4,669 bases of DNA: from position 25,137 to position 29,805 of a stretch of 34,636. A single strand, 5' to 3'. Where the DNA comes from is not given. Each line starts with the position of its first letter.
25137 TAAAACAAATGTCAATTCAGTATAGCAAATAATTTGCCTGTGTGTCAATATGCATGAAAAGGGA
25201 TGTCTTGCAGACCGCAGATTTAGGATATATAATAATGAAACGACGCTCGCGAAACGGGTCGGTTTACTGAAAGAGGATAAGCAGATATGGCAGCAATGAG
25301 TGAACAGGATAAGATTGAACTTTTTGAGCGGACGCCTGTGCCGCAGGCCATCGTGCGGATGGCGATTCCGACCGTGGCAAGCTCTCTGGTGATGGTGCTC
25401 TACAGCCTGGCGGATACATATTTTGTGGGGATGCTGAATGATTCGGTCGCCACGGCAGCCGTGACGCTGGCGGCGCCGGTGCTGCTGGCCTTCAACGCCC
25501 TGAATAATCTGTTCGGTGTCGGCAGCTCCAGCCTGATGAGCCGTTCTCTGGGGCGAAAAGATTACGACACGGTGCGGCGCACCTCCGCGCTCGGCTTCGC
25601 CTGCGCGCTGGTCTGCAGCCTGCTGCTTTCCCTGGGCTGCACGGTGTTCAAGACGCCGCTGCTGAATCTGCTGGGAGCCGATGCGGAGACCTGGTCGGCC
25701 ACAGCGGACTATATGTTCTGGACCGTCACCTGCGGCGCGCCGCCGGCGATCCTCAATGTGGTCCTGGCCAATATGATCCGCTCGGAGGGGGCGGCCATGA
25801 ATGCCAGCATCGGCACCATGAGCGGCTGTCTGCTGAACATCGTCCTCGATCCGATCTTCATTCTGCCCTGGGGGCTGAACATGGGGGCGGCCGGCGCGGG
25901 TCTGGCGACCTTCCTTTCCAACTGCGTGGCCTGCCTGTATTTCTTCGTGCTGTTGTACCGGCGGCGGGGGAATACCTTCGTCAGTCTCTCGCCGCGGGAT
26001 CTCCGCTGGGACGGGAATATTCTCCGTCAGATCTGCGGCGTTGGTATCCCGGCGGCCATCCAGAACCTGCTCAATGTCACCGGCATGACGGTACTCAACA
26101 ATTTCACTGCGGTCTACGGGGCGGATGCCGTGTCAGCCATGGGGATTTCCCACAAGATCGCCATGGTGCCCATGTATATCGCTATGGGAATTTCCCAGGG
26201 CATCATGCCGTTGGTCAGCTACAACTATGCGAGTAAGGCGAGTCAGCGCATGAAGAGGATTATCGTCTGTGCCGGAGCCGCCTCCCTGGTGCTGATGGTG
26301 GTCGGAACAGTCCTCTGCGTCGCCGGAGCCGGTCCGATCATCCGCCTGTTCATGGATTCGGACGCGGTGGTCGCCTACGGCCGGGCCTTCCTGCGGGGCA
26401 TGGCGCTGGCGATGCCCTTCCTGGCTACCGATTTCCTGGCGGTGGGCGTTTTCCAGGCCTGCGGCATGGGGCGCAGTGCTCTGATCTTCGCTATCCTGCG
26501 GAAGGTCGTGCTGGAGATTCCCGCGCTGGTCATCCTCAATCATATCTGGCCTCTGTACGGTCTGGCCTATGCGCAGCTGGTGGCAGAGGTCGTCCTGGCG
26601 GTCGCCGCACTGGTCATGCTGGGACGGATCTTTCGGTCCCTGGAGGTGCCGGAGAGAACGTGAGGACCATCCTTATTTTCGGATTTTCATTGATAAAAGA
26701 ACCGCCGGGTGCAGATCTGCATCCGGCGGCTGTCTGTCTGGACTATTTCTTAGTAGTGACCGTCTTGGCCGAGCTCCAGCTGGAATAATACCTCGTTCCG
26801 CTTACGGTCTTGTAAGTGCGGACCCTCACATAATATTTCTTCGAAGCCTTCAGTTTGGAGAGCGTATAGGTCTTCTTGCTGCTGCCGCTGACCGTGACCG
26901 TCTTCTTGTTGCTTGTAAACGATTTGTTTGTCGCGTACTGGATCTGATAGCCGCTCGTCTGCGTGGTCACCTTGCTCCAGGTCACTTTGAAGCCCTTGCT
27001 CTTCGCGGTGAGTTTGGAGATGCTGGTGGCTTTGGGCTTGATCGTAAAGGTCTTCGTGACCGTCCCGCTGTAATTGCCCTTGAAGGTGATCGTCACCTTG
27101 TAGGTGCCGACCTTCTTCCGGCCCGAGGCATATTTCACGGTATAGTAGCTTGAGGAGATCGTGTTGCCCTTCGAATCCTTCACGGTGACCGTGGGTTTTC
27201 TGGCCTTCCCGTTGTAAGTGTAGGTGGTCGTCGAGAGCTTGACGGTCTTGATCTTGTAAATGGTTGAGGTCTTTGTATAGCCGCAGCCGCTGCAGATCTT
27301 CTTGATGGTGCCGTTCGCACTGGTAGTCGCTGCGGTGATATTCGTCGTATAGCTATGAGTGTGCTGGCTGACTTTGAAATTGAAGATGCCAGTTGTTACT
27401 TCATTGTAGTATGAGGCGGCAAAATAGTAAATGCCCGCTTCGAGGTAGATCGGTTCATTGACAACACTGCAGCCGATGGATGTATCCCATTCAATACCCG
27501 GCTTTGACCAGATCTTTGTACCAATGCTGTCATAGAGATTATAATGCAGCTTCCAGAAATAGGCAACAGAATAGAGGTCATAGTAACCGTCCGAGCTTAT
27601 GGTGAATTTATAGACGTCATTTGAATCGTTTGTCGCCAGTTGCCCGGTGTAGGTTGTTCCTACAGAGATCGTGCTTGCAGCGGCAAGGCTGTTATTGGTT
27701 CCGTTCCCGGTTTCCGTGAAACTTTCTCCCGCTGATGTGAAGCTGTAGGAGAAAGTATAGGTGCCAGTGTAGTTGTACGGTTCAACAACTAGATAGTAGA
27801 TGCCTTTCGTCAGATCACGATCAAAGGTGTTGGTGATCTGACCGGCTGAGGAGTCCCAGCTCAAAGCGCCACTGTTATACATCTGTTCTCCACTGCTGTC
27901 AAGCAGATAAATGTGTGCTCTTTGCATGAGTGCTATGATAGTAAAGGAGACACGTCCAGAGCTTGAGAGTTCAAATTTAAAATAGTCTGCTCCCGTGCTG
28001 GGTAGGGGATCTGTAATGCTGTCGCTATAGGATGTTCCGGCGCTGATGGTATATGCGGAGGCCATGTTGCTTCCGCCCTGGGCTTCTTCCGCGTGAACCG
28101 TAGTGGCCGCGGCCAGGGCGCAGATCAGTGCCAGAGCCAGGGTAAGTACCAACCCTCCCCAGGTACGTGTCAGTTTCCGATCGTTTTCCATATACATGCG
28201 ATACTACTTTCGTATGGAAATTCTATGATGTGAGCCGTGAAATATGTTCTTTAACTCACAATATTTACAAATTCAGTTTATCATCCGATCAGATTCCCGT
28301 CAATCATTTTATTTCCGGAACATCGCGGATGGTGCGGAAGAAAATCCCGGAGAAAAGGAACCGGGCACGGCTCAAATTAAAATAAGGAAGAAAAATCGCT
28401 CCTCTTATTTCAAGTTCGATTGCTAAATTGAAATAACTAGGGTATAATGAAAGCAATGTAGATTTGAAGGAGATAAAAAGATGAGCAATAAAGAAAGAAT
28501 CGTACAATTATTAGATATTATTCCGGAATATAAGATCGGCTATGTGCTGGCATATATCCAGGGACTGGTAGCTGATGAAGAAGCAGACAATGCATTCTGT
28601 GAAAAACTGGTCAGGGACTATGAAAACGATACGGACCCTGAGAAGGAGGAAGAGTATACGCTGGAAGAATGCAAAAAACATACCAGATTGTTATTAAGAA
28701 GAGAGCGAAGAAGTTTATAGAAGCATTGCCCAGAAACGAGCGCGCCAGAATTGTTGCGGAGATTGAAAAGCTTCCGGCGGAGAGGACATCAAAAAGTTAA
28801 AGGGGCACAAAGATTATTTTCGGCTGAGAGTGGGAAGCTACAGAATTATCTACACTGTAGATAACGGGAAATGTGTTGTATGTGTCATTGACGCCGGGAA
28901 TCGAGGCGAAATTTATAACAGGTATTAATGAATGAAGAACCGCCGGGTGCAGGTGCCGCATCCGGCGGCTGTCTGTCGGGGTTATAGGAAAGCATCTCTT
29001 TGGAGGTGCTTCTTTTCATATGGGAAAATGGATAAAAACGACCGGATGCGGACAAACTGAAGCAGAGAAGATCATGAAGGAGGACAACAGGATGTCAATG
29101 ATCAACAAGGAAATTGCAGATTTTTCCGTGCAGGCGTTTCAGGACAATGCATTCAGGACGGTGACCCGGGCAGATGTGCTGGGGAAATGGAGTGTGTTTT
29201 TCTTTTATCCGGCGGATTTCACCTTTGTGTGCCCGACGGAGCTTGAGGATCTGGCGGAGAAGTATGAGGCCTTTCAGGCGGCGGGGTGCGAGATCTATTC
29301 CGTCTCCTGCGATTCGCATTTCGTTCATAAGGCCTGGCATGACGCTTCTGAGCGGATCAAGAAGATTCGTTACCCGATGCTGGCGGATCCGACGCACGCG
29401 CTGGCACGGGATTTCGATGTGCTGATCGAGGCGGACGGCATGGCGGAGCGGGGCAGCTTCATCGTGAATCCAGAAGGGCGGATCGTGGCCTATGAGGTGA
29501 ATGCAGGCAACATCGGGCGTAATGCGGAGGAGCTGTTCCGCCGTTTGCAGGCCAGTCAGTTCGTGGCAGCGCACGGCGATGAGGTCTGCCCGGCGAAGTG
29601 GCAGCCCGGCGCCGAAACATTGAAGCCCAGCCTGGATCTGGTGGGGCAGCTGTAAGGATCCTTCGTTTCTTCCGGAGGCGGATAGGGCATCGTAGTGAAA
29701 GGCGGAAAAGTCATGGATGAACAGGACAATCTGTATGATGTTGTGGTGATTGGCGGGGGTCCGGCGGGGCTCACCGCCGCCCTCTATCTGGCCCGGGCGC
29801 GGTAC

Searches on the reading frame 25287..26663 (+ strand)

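Call 7: search_protein_families(library=pfam, proteins=[window:25287-26663:+])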
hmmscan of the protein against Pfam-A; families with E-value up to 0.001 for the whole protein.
window:25287-26663:+ (458 aa): 2 families
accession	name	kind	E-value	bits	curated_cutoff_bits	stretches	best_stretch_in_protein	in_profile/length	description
PF01554.23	MatE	-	5.2e-41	140.5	24.9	2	28-190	1-161/161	MatE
PF03023.19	MurJ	-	1.7e-12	47.1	27.4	2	246-447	196-401/451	Lipid II flippase MurJ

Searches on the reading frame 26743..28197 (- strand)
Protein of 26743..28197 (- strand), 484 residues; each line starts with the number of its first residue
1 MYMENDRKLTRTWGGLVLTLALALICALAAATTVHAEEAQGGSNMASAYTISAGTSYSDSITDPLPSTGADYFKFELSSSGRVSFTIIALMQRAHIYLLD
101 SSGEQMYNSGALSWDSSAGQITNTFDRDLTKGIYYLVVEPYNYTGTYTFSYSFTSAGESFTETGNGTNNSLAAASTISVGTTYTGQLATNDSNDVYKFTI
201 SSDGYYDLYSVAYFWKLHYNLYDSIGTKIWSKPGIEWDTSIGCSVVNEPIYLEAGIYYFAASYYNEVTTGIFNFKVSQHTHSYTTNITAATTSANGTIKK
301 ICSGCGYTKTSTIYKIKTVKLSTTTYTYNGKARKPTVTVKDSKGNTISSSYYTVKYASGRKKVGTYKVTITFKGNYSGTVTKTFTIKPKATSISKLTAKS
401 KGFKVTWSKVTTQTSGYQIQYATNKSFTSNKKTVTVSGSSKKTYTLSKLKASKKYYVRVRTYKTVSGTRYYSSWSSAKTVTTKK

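Call 7: search_protein_families(library=pfam, proteins=[window:26743-28197:-])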
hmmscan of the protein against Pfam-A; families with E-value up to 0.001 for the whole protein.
window:26743-28197:- (484 aa): 4 families
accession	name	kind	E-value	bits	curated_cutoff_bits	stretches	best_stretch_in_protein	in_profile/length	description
PF00041.27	fn3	-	1.7e-07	31.7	25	1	391-468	6-75/84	Fibronectin type III domain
PF04151.21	PPC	-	4.8e-05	24.6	25.9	1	70-139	2-69/70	Bacterial pre-peptidase C-terminal domain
PF07523.18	Big_3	-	0.00019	22.1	21.2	1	336-386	20-66/68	Bacterial Ig-like domain (group 3)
PF25788.1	Ig_Rha78A_N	-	0.00047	20.8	27.4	0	409-482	30-101/105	Rha78A-like, N-terminal immunoglobulin domain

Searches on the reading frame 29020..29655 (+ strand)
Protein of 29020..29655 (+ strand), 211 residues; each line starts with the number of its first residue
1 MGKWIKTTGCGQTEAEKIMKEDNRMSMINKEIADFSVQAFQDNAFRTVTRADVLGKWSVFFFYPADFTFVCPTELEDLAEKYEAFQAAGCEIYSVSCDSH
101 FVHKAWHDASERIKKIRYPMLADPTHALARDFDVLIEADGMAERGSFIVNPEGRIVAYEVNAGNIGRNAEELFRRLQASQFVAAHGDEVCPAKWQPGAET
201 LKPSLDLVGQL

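Call 8: search_protein_families(library=pfam, proteins=[window:29020-29655:+])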
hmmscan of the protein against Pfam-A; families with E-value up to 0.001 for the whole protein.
window:29020-29655:+ (211 aa): 4 families
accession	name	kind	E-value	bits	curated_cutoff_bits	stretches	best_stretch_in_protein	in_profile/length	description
PF00578.27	AhpC-TSA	-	6.4e-38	129.9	26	1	28-156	1-122/124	AhpC/TSA family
PF08534.16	Redoxin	-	1.9e-12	47.7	26.6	1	42-164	13-137/148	Redoxin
PF10417.14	1-cysPrx_C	-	2.1e-08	34.4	21.1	1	179-206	2-32/41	C-terminal domain of 1-Cys peroxiredoxin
PF02630.20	SCO1-SenC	-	0.00011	22.7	22.8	1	42-97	8-65/134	SCO1/SenC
